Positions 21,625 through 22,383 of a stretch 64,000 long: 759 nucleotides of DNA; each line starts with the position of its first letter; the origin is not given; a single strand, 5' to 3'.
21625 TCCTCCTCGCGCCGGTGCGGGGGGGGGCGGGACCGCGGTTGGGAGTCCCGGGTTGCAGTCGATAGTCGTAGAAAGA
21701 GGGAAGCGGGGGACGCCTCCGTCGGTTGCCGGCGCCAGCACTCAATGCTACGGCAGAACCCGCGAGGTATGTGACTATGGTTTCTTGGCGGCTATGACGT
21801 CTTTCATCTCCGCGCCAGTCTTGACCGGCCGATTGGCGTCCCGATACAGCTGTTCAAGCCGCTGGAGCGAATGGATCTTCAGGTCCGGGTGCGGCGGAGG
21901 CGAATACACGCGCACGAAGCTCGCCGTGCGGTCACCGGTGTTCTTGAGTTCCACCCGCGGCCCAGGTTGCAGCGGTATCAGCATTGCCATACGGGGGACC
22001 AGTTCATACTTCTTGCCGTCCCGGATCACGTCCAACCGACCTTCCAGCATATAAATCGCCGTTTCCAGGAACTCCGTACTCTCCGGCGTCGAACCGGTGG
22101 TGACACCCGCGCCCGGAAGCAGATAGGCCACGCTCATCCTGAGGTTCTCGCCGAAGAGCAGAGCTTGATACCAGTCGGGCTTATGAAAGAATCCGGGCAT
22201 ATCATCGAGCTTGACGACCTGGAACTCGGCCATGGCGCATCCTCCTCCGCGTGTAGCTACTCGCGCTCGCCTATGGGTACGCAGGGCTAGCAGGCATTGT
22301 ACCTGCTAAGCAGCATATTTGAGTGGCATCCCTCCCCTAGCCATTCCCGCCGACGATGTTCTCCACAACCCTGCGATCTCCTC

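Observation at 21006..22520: Recent tandem duplication of a cupin gene together with a conserved, structured 5' leader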

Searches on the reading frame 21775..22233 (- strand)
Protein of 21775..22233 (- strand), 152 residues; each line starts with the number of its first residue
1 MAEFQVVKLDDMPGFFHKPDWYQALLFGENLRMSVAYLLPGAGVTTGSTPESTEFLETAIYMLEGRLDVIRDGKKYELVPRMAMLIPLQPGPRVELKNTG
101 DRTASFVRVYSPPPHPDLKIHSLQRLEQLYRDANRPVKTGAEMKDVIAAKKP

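Call 7: search_protein_families(library=pfam, proteins=[window:21775-22233:-], max_evalue=0.01)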
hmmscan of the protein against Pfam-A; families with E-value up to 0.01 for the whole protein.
window:21775-22233:- (152 aa): 1 family
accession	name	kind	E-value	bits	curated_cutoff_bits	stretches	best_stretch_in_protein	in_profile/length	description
PF07883.17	Cupin_2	-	0.00033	20.7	27.2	1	58-109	20-69/70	Cupin domain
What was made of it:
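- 21775..22233 (-): Cupin paralogue B (152 aa, ATG start). Weak Cupin_2 match (call 7).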

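Call 10: find_encoding_contigs(protein=window:21775-22233:-, flank=3000, max_places=6)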
Protein window:21775-22233:- (152 aa): 1 contig read that carries it; 1 place shown.
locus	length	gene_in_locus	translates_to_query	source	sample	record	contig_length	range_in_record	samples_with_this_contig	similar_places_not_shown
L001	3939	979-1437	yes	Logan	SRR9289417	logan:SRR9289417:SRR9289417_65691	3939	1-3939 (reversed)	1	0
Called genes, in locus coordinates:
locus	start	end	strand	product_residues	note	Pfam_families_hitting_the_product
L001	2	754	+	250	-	?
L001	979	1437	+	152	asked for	-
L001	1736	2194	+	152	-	-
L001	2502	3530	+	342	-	PF01145:Band_7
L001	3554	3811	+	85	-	-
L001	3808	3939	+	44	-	?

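Call 13: find_homologous_proteins(query=window:21775-22233:-, max_evalue=0.001)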
Query window:21775-22233:- (152 aa): 13 proteins with E <= 0.001 among 23 candidates.
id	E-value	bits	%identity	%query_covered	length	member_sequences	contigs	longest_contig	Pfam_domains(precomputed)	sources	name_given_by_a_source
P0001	3.2e-96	337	99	100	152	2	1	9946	-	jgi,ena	-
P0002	1.2e-88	313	91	100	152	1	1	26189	-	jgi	jgi:mannose-6-phosphate isomerase-like protein (cupin superfamily)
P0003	1.2e-82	293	84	100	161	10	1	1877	-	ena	-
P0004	1.6e-75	270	82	99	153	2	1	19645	-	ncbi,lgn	-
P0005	1.2e-59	219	68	99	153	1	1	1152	-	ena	-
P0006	9.6e-58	212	64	99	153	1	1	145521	-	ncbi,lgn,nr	ncbi:MAG TPA: hypothetical protein VLK32_07890 [Bacillota bacterium]|nr:hypothetical protein [Bacill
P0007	6.0e-57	210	63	99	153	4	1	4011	-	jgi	-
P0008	9.7e-55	203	60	99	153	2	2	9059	-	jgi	-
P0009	1.6e-51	192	57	99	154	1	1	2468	-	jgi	-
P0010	3.0e-48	182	58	99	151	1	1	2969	-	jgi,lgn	-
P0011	1.1e-44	170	53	97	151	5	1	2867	PF07883.18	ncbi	-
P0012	1.2e-39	154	50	97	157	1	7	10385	-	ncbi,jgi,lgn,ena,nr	ncbi:MAG: cupin domain-containing protein [Methanosarcinales archaeon]|jgi:mannose-6-phosphate isome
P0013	1.4e-28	118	52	76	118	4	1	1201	-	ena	-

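Call 14: find_related_loci(query=window:21775-22233:-, collection=genome_contigs, flank=3000)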
Query window:21775-22233:- (152 aa) in genome_contigs; peptide patterns used: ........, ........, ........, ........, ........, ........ (x = any residue, [..] = any of these).
67 stretches matched a pattern; 2 encode a relative of the query (tblastn E <= 1e-3); 2 distinct loci.
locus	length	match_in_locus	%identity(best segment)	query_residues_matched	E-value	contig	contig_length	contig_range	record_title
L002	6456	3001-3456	86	1-152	9e-91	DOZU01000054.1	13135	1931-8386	MAG TPA_asm: Clostridiales bacterium isolate UBA8125 contig_464, whole genome shotgun sequence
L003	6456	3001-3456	81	1-151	8e-82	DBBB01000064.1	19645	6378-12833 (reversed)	MAG TPA_asm: Firmicutes bacterium UBA995 UBA995_contig_3638, whole genome shotgun sequence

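Call 20: find_encoding_contigs(protein=P0001, flank=3000, max_places=3)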
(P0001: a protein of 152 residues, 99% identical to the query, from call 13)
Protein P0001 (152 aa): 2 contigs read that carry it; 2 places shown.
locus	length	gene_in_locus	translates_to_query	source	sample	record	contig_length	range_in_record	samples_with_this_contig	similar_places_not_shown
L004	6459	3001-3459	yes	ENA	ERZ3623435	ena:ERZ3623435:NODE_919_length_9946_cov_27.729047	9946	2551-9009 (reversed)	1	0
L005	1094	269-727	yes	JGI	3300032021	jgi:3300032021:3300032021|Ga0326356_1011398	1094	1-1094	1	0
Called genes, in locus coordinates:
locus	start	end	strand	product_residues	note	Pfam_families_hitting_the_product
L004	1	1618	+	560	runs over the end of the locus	PF16949:ABC_tran_2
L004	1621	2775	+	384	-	PF06224:AlkZ-like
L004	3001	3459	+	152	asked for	-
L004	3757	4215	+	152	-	-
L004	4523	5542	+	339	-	PF01145:Band_7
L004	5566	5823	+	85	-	-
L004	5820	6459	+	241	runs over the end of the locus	PF00005:ABC_tran, PF13304:AAA_21 (weak)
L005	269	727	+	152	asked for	-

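Call 21: find_encoding_contigs(protein=P0002, flank=3000, max_places=3)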
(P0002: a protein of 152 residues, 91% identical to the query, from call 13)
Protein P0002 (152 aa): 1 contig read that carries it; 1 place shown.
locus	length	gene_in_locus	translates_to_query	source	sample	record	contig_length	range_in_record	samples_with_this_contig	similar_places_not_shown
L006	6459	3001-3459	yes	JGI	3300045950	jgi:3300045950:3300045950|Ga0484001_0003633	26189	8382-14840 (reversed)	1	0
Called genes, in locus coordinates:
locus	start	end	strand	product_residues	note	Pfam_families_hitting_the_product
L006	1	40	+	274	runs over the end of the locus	PF00005:ABC_tran, PF13304:AAA_21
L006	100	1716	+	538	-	PF16949:ABC_tran_2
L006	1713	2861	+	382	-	PF06224:AlkZ-like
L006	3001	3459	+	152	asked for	-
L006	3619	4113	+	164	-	-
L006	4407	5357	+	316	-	PF01145:Band_7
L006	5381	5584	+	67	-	-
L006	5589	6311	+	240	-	PF00005:ABC_tran, PF13304:AAA_21 (weak)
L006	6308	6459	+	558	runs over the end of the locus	PF16949:ABC_tran_2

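Call 22: find_encoding_contigs(protein=P0006, flank=3000, max_places=3)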
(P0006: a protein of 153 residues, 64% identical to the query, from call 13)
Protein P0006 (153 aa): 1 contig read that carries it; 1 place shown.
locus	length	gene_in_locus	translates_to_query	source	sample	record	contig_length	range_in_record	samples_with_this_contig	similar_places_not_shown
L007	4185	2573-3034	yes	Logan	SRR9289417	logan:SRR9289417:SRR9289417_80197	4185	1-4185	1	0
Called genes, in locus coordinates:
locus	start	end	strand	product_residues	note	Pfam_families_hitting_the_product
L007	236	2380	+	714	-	-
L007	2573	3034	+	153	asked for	-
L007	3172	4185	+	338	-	?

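Call 23: find_encoding_contigs(protein=P0008, flank=3000, max_places=3)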
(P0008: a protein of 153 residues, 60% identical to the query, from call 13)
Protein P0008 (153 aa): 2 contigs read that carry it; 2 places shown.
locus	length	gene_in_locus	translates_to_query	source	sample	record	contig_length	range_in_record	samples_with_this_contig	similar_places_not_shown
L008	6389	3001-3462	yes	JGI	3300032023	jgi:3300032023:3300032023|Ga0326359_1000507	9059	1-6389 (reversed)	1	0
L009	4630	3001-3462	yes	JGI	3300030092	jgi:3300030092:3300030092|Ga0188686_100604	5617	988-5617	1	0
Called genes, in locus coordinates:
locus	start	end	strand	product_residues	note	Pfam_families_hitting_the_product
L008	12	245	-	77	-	-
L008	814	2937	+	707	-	PF00122:E1-E2_ATPase, PF00702:Hydrolase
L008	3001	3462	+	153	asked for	-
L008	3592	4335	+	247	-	-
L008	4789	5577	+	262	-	PF01936:NYN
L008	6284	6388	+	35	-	?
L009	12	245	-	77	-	-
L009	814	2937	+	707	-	PF00122:E1-E2_ATPase, PF00702:Hydrolase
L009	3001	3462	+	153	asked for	-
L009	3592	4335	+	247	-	-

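Call 33: find_encoding_contigs(protein=P0003, flank=3000, max_places=4)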
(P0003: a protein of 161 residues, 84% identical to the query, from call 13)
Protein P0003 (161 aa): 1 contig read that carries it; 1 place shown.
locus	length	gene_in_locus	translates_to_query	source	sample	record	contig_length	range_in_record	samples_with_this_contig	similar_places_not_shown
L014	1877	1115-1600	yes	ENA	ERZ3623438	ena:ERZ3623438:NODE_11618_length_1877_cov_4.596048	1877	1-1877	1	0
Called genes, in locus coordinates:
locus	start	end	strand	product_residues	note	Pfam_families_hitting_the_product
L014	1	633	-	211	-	?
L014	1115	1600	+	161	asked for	-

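Call 34: find_encoding_contigs(protein=P0005, flank=3000, max_places=3)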
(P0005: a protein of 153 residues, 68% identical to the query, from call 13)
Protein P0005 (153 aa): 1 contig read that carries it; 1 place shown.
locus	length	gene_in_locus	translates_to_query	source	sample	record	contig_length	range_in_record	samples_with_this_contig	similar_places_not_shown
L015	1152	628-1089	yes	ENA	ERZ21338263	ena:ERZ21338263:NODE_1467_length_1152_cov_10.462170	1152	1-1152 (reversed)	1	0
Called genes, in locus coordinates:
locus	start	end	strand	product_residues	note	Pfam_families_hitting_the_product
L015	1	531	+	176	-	?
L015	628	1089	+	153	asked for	-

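Call 35: find_encoding_contigs(protein=P0007, flank=3000, max_places=3)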
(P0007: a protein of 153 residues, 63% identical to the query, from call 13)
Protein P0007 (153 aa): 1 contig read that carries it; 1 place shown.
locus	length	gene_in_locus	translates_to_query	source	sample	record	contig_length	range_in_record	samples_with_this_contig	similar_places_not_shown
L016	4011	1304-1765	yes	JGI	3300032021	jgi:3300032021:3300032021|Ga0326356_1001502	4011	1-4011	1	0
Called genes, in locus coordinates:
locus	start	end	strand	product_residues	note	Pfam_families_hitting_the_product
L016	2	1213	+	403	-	?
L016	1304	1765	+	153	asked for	-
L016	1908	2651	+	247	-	-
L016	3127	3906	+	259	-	PF01936:NYN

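Call 45: search_protein_families(library=ncbifam, proteins=[L008:814-2937:+, L007:236-2380:+, L008:3592-4335:+, window:21775-22233:-], max_evalue=0.001)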
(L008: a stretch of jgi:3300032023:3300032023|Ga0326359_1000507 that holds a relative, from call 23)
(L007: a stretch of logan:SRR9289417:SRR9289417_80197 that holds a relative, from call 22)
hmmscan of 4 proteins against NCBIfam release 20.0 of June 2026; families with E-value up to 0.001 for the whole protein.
L008:814-2937:+ (707 aa): 20 families
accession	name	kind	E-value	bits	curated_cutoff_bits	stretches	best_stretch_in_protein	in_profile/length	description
TIGR01525.1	ATPase-IB_hvy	subfamily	4.8e-173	577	346.25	1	134-681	3-560/560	heavy metal translocating P-type ATPase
TIGR01512.1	ATPase-IB2_Cd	subfamily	1.3e-140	469.4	313.5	2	134-473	3-315/494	cadmium family heavy metal-translocating P-type ATPase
TIGR01511.1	ATPase-IB1_Cu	subfamily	1.6e-123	413.4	397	1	133-681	27-541/542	copper-translocating P-type ATPase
NF008262.1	PRK11033.1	equivalog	4.9e-122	408.8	1005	1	86-685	131-731/731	zinc/cadmium/mercury/lead-transporting ATPase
NF007952.0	PRK10671.1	equivalog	2.3e-113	380.1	1316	1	151-685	292-835/838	copper-exporting P-type ATPase CopA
NF033775.1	P_type_ZntA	exception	4.8e-110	369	1240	1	89-683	139-730/732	Zn(II)/Cd(II)/Pb(II) translocating P-type ATPase ZntA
TIGR01494.1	ATPase_P-type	subfamily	2.1e-81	273.8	62.3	1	155-643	2-451/478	HAD-IC family P-type ATPase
TIGR01497.1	kdpB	equivalog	3.6e-51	174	527.9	1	107-653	40-587/675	potassium-transporting ATPase subunit KdpB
TIGR01647.1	ATPase-IIIA_H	equivalog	6.4e-50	170.1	615.5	2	135-550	41-483/755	plasma-membrane proton-efflux P-type ATPase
NF010609.0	PRK14010.1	equivalog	7.5e-47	159.9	1323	1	190-653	109-582/673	K(+)-transporting ATPase subunit B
TIGR01517.1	ATPase-IIB_Ca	equivalog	2e-40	138.8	507.05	3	503-651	539-705/882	calcium-translocating P-type ATPase, PMCA-type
TIGR01116.1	ATPase-IIA1_Ca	equivalog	1.1e-33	116.4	703.4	2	134-404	12-299/799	calcium-translocating P-type ATPase, SERCA-type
TIGR01522.1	ATPase-IIA2_Ca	equivalog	7e-32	110.1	798.3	2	556-641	572-656/854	calcium-transporting P-type ATPase, PMR1-type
TIGR01524.1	ATPase-IIIB_Mg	equivalog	1.8e-26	92.3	610.75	2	135-385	74-351/867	magnesium-translocating P-type ATPase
TIGR01657.1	P-ATPase-V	hypoth_equivalog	2.4e-25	88.3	618.25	3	553-599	784-830/1055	ATP13A2 family polyamine export P-type ATPase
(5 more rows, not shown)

L007:236-2380:+ (714 aa): 21 families
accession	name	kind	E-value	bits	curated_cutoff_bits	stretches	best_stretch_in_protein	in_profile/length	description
TIGR01525.1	ATPase-IB_hvy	subfamily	1e-174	582.5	346.25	1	134-681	3-560/560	heavy metal translocating P-type ATPase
TIGR01512.1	ATPase-IB2_Cd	subfamily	4.6e-144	480.8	313.5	2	134-465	3-307/494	cadmium family heavy metal-translocating P-type ATPase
TIGR01511.1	ATPase-IB1_Cu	subfamily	4.2e-126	422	397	1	133-681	27-541/542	copper-translocating P-type ATPase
NF008262.1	PRK11033.1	equivalog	4.8e-121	405.5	1005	1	96-685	142-731/731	zinc/cadmium/mercury/lead-transporting ATPase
NF007952.0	PRK10671.1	equivalog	2.1e-115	386.8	1316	1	151-685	292-835/838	copper-exporting P-type ATPase CopA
NF033775.1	P_type_ZntA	exception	8.9e-108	361.5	1240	1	128-683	179-730/732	Zn(II)/Cd(II)/Pb(II) translocating P-type ATPase ZntA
TIGR01494.1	ATPase_P-type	subfamily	1.3e-79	267.8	62.3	1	155-646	2-453/478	HAD-IC family P-type ATPase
TIGR01497.1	kdpB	equivalog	9.5e-52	176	527.9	1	108-653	41-587/675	potassium-transporting ATPase subunit KdpB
NF010609.0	PRK14010.1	equivalog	2.1e-47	161.7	1323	1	190-642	109-572/673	K(+)-transporting ATPase subunit B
TIGR01647.1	ATPase-IIIA_H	equivalog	1.3e-46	159.2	615.5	2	135-550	41-483/755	plasma-membrane proton-efflux P-type ATPase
TIGR01517.1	ATPase-IIB_Ca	equivalog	5.2e-43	147.3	507.05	3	503-656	539-710/882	calcium-translocating P-type ATPase, PMCA-type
TIGR01116.1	ATPase-IIA1_Ca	equivalog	3e-31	108.3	703.4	2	500-637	458-608/799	calcium-translocating P-type ATPase, SERCA-type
TIGR01522.1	ATPase-IIA2_Ca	equivalog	1.1e-30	106.2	798.3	2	556-643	572-658/854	calcium-transporting P-type ATPase, PMR1-type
TIGR01524.1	ATPase-IIIB_Mg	equivalog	2.3e-27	95.3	610.75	2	135-406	74-370/867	magnesium-translocating P-type ATPase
TIGR01657.1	P-ATPase-V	hypoth_equivalog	1.7e-25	88.8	618.25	3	553-600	784-831/1055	ATP13A2 family polyamine export P-type ATPase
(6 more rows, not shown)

L008:3592-4335:+ (247 aa): 1 family
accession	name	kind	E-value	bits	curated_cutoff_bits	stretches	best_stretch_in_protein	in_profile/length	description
TIGR04001.1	thiol_BshB1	equivalog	1.3e-06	28.3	182.5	1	48-171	56-178/226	bacillithiol biosynthesis deacetylase BshB1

window:21775-22233:- (152 aa): 0 families

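Call 47: find_homologous_proteins(query=L008:814-2937:+, max_evalue=1e-100)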
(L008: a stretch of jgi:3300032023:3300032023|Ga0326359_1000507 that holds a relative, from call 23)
Query L008:814-2937:+ (707 aa): 5419 proteins with E <= 1e-100 among 8000 candidates; the best 120 are listed.
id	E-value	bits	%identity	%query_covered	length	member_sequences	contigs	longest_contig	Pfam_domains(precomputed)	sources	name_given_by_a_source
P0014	0.0e+0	1520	100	100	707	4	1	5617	PF00702.33,PF00122.26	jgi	-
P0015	0.0e+0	1195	89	91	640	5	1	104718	PF00702.33,PF00122.26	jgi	jgi:Cd2+/Zn2+-exporting ATPase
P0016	0.0e+0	1186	79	100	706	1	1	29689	PF00702.33,PF00122.26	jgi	-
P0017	5.1e-296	1002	68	97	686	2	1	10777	PF00702.33,PF00122.26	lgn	-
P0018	3.5e-288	976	71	90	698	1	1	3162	PF00702.33,PF00122.26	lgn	-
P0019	1.0e-282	958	71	92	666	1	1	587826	PF00702.33,PF00122.26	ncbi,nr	ncbi:MAG: cation-translocating P-type ATPase [bacterium]|nr:cation-translocating P-type ATPase [bact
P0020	3.0e-276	936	72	88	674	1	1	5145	PF00702.33,PF00122.26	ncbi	-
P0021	2.4e-270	917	67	97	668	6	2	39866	PF00702.33,PF00122.26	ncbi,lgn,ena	-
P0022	1.4e-253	861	67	88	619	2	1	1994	PF00702.33,PF00122.26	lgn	-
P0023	7.7e-191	654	51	88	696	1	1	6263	PF00702.33,PF00122.26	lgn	-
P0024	1.4e-188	647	52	90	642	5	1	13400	PF00702.33,PF00122.26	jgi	-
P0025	1.7e-188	646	50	92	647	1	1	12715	PF00702.33,PF00122.26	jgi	-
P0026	6.9e-188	644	53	86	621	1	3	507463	PF00702.33,PF00122.26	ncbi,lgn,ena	-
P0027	1.2e-186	640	50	92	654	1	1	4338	PF00702.33,PF00122.26,PF12710.14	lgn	-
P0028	2.4e-186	639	50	92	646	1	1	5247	PF00702.33,PF00122.26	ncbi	ncbi:MAG: cation-translocating P-type ATPase [Bacillota bacterium]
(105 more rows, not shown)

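Call 48: find_encoding_contigs(protein=P0016, flank=1500, max_places=3)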
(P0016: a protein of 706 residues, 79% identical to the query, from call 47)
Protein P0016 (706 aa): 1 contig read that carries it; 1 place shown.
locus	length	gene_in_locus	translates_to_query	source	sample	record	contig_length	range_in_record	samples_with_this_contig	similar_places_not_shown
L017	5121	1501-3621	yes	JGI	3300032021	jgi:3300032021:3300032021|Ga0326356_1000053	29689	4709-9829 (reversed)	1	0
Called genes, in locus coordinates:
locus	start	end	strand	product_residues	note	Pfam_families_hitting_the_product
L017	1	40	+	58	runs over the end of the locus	-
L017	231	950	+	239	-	PF08861:DUF1828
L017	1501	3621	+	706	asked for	PF00122:E1-E2_ATPase, PF00702:Hydrolase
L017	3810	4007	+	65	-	-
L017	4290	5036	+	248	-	-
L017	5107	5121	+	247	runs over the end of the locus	-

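Call 49: find_encoding_contigs(protein=P0019, flank=1500, max_places=3)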
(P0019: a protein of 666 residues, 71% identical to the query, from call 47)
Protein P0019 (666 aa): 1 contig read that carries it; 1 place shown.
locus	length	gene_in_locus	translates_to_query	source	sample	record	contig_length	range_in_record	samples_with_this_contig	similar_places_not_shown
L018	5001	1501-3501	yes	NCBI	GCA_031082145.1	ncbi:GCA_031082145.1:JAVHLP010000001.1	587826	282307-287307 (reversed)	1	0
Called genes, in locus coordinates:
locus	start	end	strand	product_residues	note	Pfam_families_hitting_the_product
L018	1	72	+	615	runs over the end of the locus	PF01336:tRNA_anti-codon, PF00152:tRNA-synt_2, PF02938:GAD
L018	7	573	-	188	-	PF00300:His_Phos_1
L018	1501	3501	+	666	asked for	PF00122:E1-E2_ATPase, PF00702:Hydrolase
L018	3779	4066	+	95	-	PF02583:Trns_repr_metal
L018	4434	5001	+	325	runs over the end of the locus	PF00155:Aminotran_1_2, PF01041:DegT_DnrJ_EryC1 (faint), PF01053:Cys_Met_Meta_PP (weak), PF01212:Beta_elim_lyase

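Call 50: find_encoding_contigs(protein=P0021, flank=1500, max_places=4)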
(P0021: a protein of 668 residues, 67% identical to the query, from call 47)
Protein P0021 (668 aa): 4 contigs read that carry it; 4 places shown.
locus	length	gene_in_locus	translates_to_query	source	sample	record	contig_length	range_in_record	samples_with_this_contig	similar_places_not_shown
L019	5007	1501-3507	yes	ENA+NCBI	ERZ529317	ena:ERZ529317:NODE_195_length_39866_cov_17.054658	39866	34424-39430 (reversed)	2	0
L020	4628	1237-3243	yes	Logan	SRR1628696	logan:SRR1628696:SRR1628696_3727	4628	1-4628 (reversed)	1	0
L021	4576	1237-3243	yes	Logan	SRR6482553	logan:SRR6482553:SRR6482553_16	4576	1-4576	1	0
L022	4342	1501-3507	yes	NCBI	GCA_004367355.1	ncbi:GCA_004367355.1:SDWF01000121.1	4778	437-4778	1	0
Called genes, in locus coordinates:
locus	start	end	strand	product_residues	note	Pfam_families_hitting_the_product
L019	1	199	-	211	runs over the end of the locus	?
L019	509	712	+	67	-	-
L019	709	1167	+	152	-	PF07875:Coat_F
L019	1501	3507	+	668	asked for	PF00122:E1-E2_ATPase, PF00702:Hydrolase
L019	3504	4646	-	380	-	PF02771:Acyl-CoA_dh_N, PF02770:Acyl-CoA_dh_M, PF00441:Acyl-CoA_dh_1, PF08028:Acyl-CoA_dh_2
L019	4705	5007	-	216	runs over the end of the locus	PF04250:DUF429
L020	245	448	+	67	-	-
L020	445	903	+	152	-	PF07875:Coat_F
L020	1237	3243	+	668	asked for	PF00122:E1-E2_ATPase, PF00702:Hydrolase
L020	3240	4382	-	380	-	PF02771:Acyl-CoA_dh_N, PF02770:Acyl-CoA_dh_M, PF00441:Acyl-CoA_dh_1, PF08028:Acyl-CoA_dh_2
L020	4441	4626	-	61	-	?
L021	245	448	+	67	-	-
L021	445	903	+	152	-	PF07875:Coat_F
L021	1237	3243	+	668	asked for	PF00122:E1-E2_ATPase, PF00702:Hydrolase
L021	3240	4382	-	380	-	PF02771:Acyl-CoA_dh_N, PF02770:Acyl-CoA_dh_M, PF00441:Acyl-CoA_dh_1, PF08028:Acyl-CoA_dh_2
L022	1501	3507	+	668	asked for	PF00122:E1-E2_ATPase, PF00702:Hydrolase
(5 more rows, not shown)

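Call 51: find_encoding_contigs(protein=P0017, flank=1500, max_places=3)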
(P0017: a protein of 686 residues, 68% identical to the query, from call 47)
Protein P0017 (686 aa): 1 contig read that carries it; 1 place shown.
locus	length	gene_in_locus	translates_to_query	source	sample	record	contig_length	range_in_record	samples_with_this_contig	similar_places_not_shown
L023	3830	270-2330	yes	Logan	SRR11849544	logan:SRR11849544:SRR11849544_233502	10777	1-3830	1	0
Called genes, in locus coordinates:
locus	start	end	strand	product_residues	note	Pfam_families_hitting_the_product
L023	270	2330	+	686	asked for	PF00122:E1-E2_ATPase, PF00702:Hydrolase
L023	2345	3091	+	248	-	-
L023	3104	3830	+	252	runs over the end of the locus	-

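Call 74: search_dna_similar(query=window:21775-22233:-, collection=plasmids, mode=protein, max_evalue=0.001, max_rows=10)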
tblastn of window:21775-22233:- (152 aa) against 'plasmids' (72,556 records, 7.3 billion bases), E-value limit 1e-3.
Records with a match: 1; places in all: 1; records where one place covers at least 80% of the query: 0.
Best place of each record, by identity: <60% 1.
By first word of the organism name: Chelativorans 1.
By predicted mobility (MOB-suite, as given by PLSDB): conjugative 1.
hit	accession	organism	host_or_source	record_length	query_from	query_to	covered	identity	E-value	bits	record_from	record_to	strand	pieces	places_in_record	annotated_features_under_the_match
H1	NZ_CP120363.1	Chelativorans sp. AA-79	single cell,petroleum contaminated soil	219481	20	121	67%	26.5%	4e-4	46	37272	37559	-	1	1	cupin domain-containing protein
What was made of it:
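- Tried and rejected: tblastn of the cupin against plasmids gave one remote cupin (call 74).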

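Call 85: predict_structure(alignment_id=A5)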
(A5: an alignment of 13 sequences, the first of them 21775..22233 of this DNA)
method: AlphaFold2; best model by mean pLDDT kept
length: 152 residues; sequences in the alignment: 13
mean_pLDDT: 63.2   pTM: 0.55
mean pLDDT of the five models: 63.2, 63.2, 59.8, 59.6, 55.5
residues with pLDDT >= 90: 9; 70-90: 47; 50-70: 55; < 50: 41
segments of 3 or more residues with pLDDT < 50: 11-28, 49-52, 113-119, 150-152
pLDDT, mean of each block of 10 residues (from residue 1): 51 41 48 77 69 57 85 84 67 81 80 48 57 57 49 39
secondary structure, 60 per line:
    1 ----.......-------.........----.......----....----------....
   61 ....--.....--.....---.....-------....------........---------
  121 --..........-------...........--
elements in order: E5-8 H19-27 E32-38 E43-46 E57-64 E67-71 E74-78 E82-86 E94-97 E104-111 H123-132 H140-150
